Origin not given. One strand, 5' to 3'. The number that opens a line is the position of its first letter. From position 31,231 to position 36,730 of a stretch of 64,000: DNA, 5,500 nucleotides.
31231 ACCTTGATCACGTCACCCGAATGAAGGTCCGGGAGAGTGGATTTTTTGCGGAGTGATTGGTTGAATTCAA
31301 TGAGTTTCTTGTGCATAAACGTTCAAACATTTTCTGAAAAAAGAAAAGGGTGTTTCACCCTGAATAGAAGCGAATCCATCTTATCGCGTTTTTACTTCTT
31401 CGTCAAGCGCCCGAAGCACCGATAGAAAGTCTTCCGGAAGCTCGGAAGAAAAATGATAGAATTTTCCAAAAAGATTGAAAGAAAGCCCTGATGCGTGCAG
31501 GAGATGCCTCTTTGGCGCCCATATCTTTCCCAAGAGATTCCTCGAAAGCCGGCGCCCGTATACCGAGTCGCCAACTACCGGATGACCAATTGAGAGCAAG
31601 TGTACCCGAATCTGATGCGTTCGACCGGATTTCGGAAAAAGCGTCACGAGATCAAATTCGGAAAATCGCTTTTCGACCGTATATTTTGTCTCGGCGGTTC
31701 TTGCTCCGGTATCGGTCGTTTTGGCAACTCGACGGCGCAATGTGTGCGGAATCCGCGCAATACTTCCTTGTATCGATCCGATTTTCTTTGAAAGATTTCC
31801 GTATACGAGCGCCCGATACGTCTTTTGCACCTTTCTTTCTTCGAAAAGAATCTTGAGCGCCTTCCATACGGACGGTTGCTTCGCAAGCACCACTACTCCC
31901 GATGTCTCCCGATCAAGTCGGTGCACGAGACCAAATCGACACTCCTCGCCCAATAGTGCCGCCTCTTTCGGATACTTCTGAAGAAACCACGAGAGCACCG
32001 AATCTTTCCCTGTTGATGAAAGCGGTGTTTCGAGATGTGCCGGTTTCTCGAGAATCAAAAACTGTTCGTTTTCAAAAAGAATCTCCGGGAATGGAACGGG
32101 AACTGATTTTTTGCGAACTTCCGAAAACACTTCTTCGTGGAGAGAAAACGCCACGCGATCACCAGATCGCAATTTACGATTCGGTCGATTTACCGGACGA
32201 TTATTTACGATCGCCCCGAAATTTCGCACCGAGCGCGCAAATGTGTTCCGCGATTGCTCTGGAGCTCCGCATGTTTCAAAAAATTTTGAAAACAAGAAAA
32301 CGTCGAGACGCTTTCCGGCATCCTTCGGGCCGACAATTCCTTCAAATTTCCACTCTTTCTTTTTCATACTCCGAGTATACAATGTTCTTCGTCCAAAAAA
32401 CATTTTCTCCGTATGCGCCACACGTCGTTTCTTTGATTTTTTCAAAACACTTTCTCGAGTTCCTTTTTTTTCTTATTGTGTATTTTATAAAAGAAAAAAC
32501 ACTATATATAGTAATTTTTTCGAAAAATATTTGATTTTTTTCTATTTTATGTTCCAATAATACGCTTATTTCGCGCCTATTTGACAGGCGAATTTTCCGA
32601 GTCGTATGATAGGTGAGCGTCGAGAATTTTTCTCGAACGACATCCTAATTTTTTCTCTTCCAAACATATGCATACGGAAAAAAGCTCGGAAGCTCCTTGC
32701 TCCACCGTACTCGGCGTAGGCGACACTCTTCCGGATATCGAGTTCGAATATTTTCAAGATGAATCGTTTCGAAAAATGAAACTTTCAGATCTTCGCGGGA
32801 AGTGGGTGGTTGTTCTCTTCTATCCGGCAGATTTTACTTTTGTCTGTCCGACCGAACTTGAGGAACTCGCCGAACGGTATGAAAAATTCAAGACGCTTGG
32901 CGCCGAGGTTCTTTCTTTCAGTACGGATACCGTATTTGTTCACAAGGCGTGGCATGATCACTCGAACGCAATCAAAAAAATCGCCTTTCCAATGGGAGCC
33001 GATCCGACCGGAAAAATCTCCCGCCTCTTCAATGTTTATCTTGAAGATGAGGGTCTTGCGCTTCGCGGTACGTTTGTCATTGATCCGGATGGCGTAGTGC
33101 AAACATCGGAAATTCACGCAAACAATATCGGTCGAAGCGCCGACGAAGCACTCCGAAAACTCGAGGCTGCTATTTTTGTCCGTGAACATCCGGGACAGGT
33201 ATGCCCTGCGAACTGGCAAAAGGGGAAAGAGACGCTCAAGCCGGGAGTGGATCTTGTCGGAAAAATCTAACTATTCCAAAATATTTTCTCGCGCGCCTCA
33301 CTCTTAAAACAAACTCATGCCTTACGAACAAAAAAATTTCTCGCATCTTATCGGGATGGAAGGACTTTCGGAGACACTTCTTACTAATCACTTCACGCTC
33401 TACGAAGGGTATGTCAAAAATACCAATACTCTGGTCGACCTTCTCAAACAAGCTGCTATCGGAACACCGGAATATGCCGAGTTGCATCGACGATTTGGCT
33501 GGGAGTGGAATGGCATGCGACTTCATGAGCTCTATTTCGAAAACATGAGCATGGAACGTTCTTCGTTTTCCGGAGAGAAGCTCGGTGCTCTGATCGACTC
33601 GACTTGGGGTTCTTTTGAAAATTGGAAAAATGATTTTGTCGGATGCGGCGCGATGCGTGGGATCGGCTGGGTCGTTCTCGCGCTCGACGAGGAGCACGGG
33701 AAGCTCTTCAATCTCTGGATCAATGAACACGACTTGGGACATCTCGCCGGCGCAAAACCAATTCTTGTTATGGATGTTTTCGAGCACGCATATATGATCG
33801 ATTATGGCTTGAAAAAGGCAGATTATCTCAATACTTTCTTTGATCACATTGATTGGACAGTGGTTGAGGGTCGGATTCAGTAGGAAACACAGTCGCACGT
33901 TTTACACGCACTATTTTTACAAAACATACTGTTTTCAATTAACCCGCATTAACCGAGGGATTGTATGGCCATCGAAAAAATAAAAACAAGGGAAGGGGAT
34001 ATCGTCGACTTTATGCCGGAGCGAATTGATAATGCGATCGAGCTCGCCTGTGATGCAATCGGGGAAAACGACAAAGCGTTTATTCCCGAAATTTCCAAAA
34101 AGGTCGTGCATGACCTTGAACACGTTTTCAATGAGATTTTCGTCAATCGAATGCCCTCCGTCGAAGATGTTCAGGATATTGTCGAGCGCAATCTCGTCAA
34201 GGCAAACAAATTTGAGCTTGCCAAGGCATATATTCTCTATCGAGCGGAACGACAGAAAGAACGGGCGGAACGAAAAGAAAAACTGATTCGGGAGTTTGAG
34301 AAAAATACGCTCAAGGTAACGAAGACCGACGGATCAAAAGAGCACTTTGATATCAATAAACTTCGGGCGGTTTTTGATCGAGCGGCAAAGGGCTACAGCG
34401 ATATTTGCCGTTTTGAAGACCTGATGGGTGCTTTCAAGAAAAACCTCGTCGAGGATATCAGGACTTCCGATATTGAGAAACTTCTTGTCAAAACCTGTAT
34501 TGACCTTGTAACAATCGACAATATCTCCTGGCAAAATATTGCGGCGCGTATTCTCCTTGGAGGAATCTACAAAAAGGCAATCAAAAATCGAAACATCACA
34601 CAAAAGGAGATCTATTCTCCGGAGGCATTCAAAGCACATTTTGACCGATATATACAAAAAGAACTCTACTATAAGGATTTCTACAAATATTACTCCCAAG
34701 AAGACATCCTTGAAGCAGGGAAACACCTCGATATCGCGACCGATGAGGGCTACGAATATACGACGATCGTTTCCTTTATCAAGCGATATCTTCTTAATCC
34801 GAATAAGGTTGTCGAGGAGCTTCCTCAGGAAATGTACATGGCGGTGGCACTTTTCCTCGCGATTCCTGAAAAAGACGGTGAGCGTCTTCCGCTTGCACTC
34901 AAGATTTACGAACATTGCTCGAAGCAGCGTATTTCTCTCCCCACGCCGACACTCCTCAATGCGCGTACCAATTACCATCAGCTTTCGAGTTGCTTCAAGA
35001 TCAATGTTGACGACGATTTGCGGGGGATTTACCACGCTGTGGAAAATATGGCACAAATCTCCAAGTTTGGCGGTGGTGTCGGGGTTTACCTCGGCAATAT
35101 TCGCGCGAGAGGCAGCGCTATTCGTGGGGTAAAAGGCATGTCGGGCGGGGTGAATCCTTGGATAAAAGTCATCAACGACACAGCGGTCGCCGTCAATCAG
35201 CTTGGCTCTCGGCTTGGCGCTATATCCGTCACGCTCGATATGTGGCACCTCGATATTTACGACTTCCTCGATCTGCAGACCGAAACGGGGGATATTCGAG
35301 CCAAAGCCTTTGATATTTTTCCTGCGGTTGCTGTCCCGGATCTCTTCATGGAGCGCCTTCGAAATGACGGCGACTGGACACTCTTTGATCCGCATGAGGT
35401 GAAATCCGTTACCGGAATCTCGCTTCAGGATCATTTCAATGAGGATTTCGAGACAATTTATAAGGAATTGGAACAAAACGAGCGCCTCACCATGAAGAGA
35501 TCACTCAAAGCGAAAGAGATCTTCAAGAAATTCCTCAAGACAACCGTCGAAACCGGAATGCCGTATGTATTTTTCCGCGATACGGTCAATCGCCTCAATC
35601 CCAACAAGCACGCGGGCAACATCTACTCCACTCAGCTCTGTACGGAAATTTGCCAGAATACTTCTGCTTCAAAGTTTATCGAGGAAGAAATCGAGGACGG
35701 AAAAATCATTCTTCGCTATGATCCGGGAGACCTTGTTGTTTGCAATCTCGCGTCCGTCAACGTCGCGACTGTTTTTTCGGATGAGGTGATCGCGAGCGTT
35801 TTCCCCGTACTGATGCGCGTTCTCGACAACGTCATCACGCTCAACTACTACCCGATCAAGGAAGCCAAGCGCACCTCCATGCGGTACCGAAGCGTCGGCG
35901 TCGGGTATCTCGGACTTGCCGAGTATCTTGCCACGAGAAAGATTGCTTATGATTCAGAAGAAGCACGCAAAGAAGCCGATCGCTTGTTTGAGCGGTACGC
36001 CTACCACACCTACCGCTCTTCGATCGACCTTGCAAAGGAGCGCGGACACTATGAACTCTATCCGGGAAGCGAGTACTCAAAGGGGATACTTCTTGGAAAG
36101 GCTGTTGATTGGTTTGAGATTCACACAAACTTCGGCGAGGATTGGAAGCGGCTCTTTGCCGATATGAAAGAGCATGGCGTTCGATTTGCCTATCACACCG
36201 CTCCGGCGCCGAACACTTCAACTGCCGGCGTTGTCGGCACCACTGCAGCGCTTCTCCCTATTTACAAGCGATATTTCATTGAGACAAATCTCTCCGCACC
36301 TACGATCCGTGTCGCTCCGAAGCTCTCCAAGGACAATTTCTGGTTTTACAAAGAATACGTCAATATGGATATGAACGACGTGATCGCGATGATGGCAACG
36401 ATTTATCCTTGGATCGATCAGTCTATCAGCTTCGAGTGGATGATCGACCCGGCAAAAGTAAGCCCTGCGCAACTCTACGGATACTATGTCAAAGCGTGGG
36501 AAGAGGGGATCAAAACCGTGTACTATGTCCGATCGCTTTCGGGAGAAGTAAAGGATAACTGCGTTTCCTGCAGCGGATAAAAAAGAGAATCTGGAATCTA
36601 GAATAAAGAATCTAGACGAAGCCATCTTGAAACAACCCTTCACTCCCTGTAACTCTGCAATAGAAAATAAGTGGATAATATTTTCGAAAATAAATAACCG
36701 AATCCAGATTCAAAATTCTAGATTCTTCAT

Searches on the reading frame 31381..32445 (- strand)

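Call 23: search_protein_families(library=pfam, proteins=[window:31381-32445:-])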
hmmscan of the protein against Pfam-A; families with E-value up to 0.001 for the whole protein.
window:31381-32445:- (354 aa): 1 family
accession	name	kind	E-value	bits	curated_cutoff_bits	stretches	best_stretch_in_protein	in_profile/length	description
PF00849.27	PseudoU_synth_2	-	9e-28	97.8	26.8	1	129-284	2-151/152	RNA pseudouridylate synthase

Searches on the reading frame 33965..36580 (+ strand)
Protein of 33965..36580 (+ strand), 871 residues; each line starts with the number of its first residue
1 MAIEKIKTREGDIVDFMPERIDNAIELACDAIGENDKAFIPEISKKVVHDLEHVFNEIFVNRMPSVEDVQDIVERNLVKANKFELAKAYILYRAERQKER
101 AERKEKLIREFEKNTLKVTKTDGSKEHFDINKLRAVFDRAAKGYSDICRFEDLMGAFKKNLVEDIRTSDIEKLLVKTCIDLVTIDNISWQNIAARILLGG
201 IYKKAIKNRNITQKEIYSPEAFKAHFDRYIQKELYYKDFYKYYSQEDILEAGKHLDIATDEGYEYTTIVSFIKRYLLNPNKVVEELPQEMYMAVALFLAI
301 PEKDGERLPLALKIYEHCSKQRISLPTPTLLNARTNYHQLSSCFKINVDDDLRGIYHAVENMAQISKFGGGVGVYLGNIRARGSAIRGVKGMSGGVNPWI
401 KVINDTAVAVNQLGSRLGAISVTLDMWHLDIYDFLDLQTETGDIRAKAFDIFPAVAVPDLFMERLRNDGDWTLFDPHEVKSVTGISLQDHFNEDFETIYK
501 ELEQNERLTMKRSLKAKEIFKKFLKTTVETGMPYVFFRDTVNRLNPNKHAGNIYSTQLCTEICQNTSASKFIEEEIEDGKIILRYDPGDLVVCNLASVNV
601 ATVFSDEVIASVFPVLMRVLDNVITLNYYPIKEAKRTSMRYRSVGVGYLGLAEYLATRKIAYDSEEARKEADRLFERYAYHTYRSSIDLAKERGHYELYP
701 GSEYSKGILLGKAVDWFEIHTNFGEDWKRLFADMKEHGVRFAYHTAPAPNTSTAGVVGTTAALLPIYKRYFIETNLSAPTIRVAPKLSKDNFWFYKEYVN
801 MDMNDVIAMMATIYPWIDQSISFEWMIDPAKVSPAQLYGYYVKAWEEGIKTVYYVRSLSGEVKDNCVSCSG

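Call 23: search_protein_families(library=pfam, proteins=[window:33965-36580:+])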
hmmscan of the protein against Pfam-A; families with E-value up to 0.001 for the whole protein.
window:33965-36580:+ (871 aa): 3 families
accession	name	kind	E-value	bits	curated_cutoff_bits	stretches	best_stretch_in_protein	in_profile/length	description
PF02867.20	Ribonuc_red_lgC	-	5.4e-145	484.4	23.9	1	341-855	1-523/523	Ribonucleotide reductase, barrel domain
PF03477.21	ATP-cone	-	7e-24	84.6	25.8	2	5-97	2-87/88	ATP cone domain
PF00317.26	Ribonuc_red_lgN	-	8.6e-17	61.4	28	1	265-336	5-75/77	Ribonucleotide reductase, all-alpha domain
